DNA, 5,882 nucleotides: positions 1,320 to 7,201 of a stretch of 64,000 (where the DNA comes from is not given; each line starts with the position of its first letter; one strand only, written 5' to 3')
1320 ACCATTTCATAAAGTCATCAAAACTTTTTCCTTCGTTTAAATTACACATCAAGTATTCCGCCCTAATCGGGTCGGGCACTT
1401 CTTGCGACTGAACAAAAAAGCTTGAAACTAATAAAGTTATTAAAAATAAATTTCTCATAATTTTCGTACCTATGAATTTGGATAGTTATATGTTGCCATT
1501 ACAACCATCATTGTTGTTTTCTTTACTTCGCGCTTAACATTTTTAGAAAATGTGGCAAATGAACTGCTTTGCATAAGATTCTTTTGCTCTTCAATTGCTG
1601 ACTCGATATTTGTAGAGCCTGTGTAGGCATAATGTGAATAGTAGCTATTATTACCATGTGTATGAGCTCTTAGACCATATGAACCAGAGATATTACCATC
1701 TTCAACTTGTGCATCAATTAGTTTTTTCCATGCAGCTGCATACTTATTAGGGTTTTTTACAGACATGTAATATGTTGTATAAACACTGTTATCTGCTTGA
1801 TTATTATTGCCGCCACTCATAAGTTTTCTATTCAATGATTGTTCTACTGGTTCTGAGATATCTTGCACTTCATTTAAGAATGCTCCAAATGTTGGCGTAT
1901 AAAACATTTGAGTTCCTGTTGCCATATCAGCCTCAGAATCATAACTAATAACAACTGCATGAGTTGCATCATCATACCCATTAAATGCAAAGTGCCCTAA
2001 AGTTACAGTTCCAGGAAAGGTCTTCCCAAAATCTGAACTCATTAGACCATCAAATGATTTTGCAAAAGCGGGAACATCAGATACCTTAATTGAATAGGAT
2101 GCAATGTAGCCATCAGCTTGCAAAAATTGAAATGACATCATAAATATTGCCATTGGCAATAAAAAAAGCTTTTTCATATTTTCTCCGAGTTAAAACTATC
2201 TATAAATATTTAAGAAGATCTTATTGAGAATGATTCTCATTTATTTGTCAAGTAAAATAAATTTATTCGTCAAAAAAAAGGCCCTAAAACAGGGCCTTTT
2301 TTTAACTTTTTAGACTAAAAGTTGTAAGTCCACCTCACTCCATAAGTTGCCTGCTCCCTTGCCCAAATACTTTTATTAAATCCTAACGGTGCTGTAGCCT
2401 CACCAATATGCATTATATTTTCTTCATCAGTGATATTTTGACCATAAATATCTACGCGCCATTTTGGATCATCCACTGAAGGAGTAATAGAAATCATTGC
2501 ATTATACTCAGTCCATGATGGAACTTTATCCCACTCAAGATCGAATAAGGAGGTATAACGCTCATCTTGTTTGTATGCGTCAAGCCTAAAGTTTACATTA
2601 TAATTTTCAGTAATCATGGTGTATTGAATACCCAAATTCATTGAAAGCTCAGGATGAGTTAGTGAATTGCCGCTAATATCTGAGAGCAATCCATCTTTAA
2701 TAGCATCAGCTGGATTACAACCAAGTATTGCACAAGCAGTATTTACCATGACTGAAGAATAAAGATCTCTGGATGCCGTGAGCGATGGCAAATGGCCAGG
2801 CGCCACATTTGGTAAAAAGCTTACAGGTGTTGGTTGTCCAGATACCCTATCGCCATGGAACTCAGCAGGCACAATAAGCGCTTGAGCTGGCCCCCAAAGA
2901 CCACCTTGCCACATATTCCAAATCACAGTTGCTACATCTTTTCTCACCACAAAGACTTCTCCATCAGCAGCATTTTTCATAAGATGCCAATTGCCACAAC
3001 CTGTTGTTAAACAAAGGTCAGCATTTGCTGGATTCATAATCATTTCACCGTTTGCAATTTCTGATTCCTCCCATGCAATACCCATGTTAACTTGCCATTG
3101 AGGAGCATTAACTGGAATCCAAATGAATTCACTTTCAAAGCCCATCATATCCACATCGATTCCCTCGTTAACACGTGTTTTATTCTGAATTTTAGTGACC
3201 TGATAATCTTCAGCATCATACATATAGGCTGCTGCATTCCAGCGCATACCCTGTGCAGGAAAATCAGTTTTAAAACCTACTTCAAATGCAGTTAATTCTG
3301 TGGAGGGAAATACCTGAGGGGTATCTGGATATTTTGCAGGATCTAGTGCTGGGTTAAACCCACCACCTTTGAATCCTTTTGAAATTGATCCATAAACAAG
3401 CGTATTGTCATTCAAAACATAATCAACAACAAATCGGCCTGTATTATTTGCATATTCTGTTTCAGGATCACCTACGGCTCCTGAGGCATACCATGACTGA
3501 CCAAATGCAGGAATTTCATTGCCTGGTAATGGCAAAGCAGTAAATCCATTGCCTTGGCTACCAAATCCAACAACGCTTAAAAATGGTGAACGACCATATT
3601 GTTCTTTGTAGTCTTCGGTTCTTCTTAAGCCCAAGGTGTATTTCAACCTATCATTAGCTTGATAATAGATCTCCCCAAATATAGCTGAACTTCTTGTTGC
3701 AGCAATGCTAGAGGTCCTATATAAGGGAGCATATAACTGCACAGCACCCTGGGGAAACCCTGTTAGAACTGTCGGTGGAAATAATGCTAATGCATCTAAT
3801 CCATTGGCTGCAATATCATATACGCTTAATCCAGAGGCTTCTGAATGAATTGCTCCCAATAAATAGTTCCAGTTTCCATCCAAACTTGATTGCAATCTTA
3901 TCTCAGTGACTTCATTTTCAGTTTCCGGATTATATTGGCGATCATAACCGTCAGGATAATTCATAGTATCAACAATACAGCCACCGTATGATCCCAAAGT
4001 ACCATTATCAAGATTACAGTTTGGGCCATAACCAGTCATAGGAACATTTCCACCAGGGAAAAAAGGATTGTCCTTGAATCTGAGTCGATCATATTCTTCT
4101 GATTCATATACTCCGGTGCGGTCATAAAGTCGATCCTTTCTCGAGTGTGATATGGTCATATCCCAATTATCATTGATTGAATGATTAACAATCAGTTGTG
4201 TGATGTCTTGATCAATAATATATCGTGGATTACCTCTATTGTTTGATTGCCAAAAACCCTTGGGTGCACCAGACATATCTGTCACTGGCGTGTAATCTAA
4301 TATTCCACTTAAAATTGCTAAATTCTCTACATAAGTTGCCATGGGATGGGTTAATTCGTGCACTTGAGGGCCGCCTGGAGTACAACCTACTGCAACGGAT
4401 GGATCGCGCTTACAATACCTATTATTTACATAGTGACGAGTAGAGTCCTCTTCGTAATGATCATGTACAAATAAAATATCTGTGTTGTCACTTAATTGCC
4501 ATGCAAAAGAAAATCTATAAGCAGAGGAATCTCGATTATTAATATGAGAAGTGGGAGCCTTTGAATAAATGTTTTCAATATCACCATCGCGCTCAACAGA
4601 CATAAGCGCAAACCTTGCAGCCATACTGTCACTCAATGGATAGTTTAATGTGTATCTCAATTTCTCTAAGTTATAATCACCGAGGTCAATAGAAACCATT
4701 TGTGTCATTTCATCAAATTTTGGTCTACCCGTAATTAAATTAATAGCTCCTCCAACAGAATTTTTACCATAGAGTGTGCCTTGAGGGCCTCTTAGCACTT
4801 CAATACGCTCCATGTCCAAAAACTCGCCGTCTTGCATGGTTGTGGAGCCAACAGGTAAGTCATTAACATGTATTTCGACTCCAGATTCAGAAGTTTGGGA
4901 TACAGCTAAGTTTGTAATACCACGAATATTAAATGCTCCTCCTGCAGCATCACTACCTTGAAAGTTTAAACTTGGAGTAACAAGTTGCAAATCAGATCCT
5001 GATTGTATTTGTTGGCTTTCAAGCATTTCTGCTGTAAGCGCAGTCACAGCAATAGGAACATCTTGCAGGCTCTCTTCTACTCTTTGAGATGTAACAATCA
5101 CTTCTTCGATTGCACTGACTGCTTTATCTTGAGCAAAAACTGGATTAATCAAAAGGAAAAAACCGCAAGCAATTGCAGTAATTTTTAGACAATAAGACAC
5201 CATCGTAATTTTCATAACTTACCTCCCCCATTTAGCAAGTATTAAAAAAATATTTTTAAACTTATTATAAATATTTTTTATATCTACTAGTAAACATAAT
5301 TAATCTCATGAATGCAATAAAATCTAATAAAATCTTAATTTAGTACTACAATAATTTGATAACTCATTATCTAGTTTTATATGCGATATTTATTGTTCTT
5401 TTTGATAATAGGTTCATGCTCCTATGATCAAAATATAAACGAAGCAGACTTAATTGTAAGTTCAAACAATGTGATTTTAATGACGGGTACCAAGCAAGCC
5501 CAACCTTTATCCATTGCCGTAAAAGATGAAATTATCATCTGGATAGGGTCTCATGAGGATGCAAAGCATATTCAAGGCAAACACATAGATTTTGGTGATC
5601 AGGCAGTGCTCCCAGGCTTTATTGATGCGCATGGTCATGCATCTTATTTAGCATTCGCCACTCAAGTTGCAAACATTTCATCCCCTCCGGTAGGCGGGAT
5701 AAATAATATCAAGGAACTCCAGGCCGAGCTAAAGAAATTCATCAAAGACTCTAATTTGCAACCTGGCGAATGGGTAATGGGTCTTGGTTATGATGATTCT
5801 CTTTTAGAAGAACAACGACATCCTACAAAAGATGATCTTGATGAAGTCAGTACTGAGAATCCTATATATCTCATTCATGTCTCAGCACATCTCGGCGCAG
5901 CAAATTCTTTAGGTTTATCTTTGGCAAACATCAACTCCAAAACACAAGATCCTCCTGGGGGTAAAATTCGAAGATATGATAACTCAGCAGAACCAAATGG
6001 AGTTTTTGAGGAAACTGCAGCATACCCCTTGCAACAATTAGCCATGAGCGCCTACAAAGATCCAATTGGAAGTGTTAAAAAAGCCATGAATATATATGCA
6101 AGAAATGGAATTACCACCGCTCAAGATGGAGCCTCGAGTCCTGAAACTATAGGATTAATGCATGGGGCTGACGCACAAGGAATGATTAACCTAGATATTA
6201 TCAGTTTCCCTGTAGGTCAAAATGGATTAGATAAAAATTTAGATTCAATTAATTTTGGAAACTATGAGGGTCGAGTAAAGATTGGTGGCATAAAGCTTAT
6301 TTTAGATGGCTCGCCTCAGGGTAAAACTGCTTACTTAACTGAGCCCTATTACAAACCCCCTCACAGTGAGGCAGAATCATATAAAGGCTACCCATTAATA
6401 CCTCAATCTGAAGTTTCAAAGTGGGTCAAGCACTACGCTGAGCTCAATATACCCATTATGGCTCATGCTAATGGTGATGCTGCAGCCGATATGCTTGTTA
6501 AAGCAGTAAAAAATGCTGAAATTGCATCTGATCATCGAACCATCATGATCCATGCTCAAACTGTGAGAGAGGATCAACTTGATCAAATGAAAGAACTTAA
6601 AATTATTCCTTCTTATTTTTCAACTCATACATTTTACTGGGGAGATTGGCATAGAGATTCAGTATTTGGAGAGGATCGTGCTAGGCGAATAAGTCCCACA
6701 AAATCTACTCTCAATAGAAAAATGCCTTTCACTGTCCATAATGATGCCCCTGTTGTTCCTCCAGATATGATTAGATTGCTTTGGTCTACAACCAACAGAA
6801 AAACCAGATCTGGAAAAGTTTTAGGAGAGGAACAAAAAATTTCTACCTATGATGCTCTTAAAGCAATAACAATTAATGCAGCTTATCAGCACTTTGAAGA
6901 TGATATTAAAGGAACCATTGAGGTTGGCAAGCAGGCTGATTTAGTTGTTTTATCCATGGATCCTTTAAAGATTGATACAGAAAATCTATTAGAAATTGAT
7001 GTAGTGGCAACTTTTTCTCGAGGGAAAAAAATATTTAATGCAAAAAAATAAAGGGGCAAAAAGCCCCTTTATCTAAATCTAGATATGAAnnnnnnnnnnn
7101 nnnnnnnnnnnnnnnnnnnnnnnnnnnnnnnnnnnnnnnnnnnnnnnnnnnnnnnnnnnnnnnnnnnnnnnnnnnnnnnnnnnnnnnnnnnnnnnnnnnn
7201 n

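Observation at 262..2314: Operon of three secreted proteins built from repeated ferredoxin-like modules, downstream of a TonB-dependent receptor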

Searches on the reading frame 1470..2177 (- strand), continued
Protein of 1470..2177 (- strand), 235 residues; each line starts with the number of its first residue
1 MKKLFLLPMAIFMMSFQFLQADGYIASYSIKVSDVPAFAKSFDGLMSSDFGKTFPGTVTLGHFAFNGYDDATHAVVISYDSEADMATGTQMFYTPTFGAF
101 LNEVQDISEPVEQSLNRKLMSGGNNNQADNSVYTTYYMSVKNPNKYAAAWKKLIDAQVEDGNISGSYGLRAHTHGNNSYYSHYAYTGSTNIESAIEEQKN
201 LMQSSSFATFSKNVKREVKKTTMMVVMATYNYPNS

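Call 73: search_protein_families(library=pfam, proteins=[L020:11087-13708:+, L020:3772-4212:+, L020:4225-4617:+, L020:4614-5798:-, L024:2143-4587:+, L025:222-1559:+, L025:1562-3154:-, L015:9266-9862:-, L015:8141-9169:-, L030:10753-12120:-], max_evalue=0.001)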
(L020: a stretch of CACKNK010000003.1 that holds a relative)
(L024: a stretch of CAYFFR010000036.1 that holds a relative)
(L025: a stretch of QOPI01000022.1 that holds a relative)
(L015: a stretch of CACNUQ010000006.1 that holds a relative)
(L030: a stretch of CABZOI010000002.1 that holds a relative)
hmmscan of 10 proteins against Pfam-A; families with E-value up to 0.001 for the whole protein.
L020:11087-13708:+ (873 aa): 2 families
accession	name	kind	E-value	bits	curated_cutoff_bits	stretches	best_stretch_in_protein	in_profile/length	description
PF00593.30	TonB_dep_Rec_b-barrel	-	1.1e-37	131.4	27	1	368-835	50-435/436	TonB dependent receptor-like, beta-barrel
PF07715.20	Plug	-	6.1e-17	62.5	23.9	1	40-157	4-107/107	TonB-dependent Receptor Plug Domain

L020:3772-4212:+ (146 aa): 0 families

L020:4225-4617:+ (130 aa): 1 family
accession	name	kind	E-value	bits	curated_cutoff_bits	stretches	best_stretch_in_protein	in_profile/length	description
PF10604.15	Polyketide_cyc2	-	2.4e-10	41.3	27.4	1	1-113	1-118/142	Polyketide cyclase / dehydrase and lipid transport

L020:4614-5798:- (394 aa): 1 family
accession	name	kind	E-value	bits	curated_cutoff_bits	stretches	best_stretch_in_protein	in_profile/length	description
PF00144.29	Beta-lactamase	-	1.4e-19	70.9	27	1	115-257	41-183/329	Beta-lactamase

L024:2143-4587:+ (814 aa): 2 families
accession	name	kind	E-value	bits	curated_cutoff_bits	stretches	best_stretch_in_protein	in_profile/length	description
PF13517.12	FG-GAP_3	-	3.3e-13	50.4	26.9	1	420-500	1-60/61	FG-GAP-like repeat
PF01839.29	FG-GAP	-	2.1e-05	24.7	22.1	0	346-365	2-21/37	FG-GAP repeat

L025:222-1559:+ (445 aa): 1 family
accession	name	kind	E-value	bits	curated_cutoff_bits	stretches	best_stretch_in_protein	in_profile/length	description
PF01425.27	Amidase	-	3.6e-76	257.5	27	1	39-434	51-445/445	Amidase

L025:1562-3154:- (530 aa): 10 families
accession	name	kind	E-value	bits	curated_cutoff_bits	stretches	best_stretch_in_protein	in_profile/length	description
PF01593.30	Amino_oxidase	-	8.7e-16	58.7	19.8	1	18-329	3-283/443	Flavin containing amine oxidoreductase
PF13450.12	NAD_binding_8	-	1.7e-12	47.8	21.9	1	11-57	1-46/68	NAD(P)-binding Rossmann-like domain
PF01266.30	DAO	-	8.5e-12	45.7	27.9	1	8-44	1-38/353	FAD dependent oxidoreductase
PF01946.23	Thi4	-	8.4e-09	35.4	26.2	1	5-45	16-57/235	Thi4 family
PF07992.20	Pyr_redox_2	-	2e-07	31.1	26.1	1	9-46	3-41/291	Pyridine nucleotide-disulphide oxidoreductase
PF00890.30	FAD_binding_2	-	7.3e-07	29.2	20.4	1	8-45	1-38/414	FAD binding domain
PF03486.20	HI0933_like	-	1.4e-06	28.4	50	0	8-42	2-36/244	HI0933-like protein Rossmann domain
PF00070.33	Pyr_redox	-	1.8e-06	28.8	22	0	9-50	2-42/82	Pyridine nucleotide-disulphide oxidoreductase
PF12831.13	FAD_oxidored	-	2.3e-05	24.3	27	1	8-59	1-52/416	FAD dependent oxidoreductase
PF01134.28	GIDA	-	0.00019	21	22.1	0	9-37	2-30/391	Glucose inhibited division protein A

L015:9266-9862:- (198 aa): 2 families
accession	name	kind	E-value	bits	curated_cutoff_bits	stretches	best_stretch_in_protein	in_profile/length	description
PF12680.13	SnoaL_2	-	1.3e-06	29.4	27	1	82-187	3-101/102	SnoaL-like domain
PF07366.18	SnoaL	-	0.00053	20.2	28.4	0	83-139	7-60/126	SnoaL-like polyketide cyclase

L015:8141-9169:- (342 aa): 14 families
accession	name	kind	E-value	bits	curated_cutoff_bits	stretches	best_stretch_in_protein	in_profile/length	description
PF02353.26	CMAS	-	2.5e-43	148.8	27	1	63-326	8-266/273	Mycolic acid cyclopropane synthetase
PF13847.12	Methyltransf_31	-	1.1e-17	64.5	27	1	117-237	3-126/145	Methyltransferase domain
PF13649.12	Methyltransf_25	-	8.3e-17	62.1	27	1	121-215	1-97/97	Methyltransferase domain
PF13489.12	Methyltransf_23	-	5.4e-16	59.2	27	1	112-234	15-124/164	Methyltransferase domain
PF08241.18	Methyltransf_11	-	9.3e-15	55.5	21.2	1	122-219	1-95/95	Methyltransferase domain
PF08242.18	Methyltransf_12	-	5.2e-14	53.2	30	1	122-217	1-98/98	Methyltransferase domain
PF05175.20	MTS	-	1.5e-10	41.4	23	1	117-221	31-140/170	Methyltransferase small domain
PF03848.20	TehB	-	2.2e-10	40.7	20.4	1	109-219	22-132/193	Tellurite resistance protein TehB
PF02475.24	TRM5-TYW2_MTfase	-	6.8e-06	26.6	28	1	102-224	21-138/164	TRM5/TYW2 methyltransferase domain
PF02390.23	Methyltransf_4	-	1.5e-05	24.9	24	1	119-176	3-60/173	Putative methyltransferase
PF05401.17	NodS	-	2.6e-05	24.6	24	1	117-211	43-133/201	Nodulation protein S (NodS)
PF01728.25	FtsJ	-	0.00029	21.2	24.1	1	113-189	16-88/181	FtsJ-like methyltransferase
PF06080.18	DUF938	-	0.00036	20.8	27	1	113-219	20-137/202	Protein of unknown function (DUF938)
PF02527.21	GidB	-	0.00036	20.4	27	1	112-218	41-145/184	rRNA small subunit methyltransferase G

L030:10753-12120:- (455 aa): 0 families

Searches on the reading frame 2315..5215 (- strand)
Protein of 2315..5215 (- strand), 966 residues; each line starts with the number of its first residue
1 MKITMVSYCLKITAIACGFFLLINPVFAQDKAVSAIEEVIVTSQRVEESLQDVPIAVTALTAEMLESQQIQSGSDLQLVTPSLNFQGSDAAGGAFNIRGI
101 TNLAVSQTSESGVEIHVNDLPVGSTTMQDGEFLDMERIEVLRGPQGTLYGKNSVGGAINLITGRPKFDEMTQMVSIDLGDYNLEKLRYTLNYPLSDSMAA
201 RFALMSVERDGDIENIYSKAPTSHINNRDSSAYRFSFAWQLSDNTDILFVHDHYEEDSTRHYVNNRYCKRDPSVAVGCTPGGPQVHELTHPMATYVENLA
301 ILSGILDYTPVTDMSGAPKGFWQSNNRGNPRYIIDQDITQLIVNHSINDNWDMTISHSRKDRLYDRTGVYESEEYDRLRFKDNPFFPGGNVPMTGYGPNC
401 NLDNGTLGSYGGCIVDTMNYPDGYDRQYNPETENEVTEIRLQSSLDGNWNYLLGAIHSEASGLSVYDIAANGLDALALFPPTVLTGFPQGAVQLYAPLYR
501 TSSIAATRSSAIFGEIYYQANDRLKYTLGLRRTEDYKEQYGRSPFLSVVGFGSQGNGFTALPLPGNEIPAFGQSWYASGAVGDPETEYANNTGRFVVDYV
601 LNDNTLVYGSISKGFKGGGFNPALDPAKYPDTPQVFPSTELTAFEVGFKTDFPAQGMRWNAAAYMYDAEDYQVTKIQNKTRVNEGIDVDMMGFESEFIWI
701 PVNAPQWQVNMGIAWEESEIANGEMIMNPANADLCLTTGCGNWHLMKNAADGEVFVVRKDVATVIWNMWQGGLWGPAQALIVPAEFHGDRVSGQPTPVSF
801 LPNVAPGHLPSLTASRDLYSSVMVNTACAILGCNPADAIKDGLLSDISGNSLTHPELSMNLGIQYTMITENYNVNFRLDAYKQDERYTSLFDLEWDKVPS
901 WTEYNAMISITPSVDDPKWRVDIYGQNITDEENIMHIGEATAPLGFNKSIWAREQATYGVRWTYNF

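Call 3: search_protein_families(library=pfam, proteins=[window:2315-5215:-], max_evalue=1)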
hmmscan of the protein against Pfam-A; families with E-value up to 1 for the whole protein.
window:2315-5215:- (966 aa): 2 families
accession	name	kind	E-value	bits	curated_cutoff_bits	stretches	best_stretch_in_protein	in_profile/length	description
PF00593.30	TonB_dep_Rec_b-barrel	-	2.4e-18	67.7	27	2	318-697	31-332/436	TonB dependent receptor-like, beta-barrel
PF07715.20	Plug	-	3.4e-17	63.3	23.9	1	50-157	2-107/107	TonB-dependent Receptor Plug Domain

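Call 4: search_protein_families(library=ncbifam, proteins=[window:2315-5215:-], max_evalue=1)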
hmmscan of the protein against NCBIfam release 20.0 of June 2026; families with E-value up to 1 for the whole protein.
window:2315-5215:- (966 aa): 27 families (the best 25 are shown)
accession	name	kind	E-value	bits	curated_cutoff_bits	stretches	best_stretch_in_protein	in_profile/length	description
TIGR01783.1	TonB-siderophor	subfamily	8e-19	67.7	223.5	2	52-212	1-156/649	TonB-dependent siderophore receptor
TIGR01779.1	TonB-B12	equivalog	3.2e-14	52.4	599.7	1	26-234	17-220/614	TonB-dependent vitamin B12 receptor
NF007465.0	PRK10044.1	equivalog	5.4e-14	51.3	803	1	41-262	67-277/726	ferrichrome porin FhuA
NF010010.0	PRK13483.1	equivalog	6.9e-13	47.4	927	1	12-164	9-164/660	ligand-gated channel protein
TIGR01785.1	TonB-hemin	subfamily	2.2e-12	46.2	316.85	1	37-165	2-131/677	TonB-dependent heme/hemoglobin receptor family protein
NF010650.0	PRK14049.1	equivalog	1e-11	43.7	904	1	42-216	71-240/729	ferrioxamine B receptor precursor protein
NF053590.1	TonB_dep_TOL0244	equivalog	6e-11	41.7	645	1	37-181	11-157/604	TOL_0244 family TonB-dependent receptor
TIGR01786.1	TonB-hemlactrns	subfamily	5.9e-10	38.1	323.75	1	38-163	2-134/719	TonB-dependent hemoglobin/transferrin/lactoferrin family receptor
NF007349.0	PRK09840.1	equivalog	7.5e-10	37.4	686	1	131-208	143-219/760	catecholate siderophore receptor Fiu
NF047944.1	FoxamRcptFoxA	equivalog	8.9e-10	37.5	1300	1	12-247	11-238/697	ferrioxamine B receptor FoxA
NF010011.0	PRK13484.1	equivalog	2.3e-08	32.8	1197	1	27-163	19-159/682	IreA family TonB-dependent siderophore receptor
NF007478.2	PRK10064.1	equivalog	3.6e-08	32.1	745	1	22-164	19-159/663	catecholate siderophore receptor CirA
NF050067.1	TonBEntbctnRecCfrA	equivalog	4.3e-08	31.9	1200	1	16-164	8-159/698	TonB-dependent ferric enterobactin receptor CfrA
NF049960.1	siderphRecptFauA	equivalog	2.4e-07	29.6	900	1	38-201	62-219/727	TonB-dependent alcaligin siderophore receptor FauA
NF010012.0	PRK13486.1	equivalog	3e-07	29.2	924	1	29-170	17-164/696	TonB-dependent receptor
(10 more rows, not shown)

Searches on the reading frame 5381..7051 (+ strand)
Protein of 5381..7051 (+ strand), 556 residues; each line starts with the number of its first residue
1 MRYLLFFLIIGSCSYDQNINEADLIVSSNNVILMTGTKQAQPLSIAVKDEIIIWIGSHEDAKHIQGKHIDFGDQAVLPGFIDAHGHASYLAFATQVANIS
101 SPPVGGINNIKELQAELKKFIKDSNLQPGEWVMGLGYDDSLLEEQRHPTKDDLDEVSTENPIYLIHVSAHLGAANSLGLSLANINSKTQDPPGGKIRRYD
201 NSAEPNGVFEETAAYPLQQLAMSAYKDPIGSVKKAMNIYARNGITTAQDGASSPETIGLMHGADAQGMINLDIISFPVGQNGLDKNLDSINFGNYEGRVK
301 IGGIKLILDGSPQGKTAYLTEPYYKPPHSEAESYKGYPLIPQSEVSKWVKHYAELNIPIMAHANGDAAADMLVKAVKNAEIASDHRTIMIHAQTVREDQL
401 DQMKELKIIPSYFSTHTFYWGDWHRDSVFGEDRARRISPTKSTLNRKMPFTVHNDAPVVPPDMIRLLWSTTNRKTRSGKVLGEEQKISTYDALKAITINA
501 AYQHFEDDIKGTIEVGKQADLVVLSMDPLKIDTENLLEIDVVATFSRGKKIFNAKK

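Call 44: search_protein_families(library=pfam, proteins=[window:5381-7051:+], max_evalue=0.01)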
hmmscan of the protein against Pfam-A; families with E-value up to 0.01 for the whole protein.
window:5381-7051:+ (556 aa): 2 families
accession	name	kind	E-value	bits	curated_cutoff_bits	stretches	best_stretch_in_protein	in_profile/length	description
PF07969.17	Amidohydro_3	-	4.7e-95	320.2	29.7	1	69-550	3-470/472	Amidohydrolase family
PF01979.26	Amidohydro_1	-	1.7e-11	44.4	25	1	434-549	252-343/345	Amidohydrolase family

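Call 45: search_protein_families(library=ncbifam, proteins=[window:5381-7051:+], max_evalue=0.001)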
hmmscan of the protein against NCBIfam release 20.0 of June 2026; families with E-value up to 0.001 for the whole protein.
window:5381-7051:+ (556 aa): 27 families (the best 25 are shown)
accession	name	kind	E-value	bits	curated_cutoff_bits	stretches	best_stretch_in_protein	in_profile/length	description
TIGR01224.1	hutI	equivalog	5.4e-13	48.5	298.15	2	42-89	3-51/377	imidazolonepropionase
NF006056.0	PRK08204.1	subfamily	6.4e-12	45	391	1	350-529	209-384/449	hypothetical protein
NF006549.0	PRK09045.1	equivalog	8.4e-11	41.1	540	2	18-88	4-77/444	TRZ/ATZ family hydrolase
NF051886.1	XaaProDiPepCaul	equivalog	2.2e-10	40.2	500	1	40-88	16-65/398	Xaa-Pro dipeptidase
TIGR01178.1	ade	equivalog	1.1e-09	37.3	472.5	1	26-87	3-59/552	adenine deaminase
TIGR03178.1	allantoinase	equivalog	4.2e-08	32.4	357.85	1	23-87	1-60/441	allantoinase AllB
NF058539.1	ergo_uti2_ErtD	equivalog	8.4e-08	31.5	650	1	43-109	19-84/449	hydantoin-5-propionate amidohydrolase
NF006055.0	PRK08203.1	equivalog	1e-07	30.9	532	0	24-87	6-71/455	8-oxoguanine deaminase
NF058538.1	ergo_util_ErtD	equivalog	3e-07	29.6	600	0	484-536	347-399/446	hydantoin-5-propionate amidohydrolase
NF011987.0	PRK15446.2-3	subfamily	6e-07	28.6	253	1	18-87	6-69/395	alpha-D-ribose 1-methylphosphonate 5-triphosphate diphosphatase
NF006689.0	PRK09237.1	equivalog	1.2e-06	27.4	371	1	23-87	4-66/383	amidohydrolase/deacetylase family metallohydrolase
NF005557.0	PRK07228.1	equivalog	2.1e-06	26.7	522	0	24-87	3-65/445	5'-deoxyadenosine deaminase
NF011990.0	PRK15446.2-6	subfamily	2.1e-06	26.7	233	0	25-85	4-64/390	alpha-D-ribose 1-methylphosphonate 5-triphosphate diphosphatase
NF005211.0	PRK06687.1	equivalog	5.6e-06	25.4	703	0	483-526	330-373/419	TRZ/ATZ family protein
NF004839.0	PRK06189.1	equivalog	7.2e-06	24.9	631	0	22-86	3-62/451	allantoinase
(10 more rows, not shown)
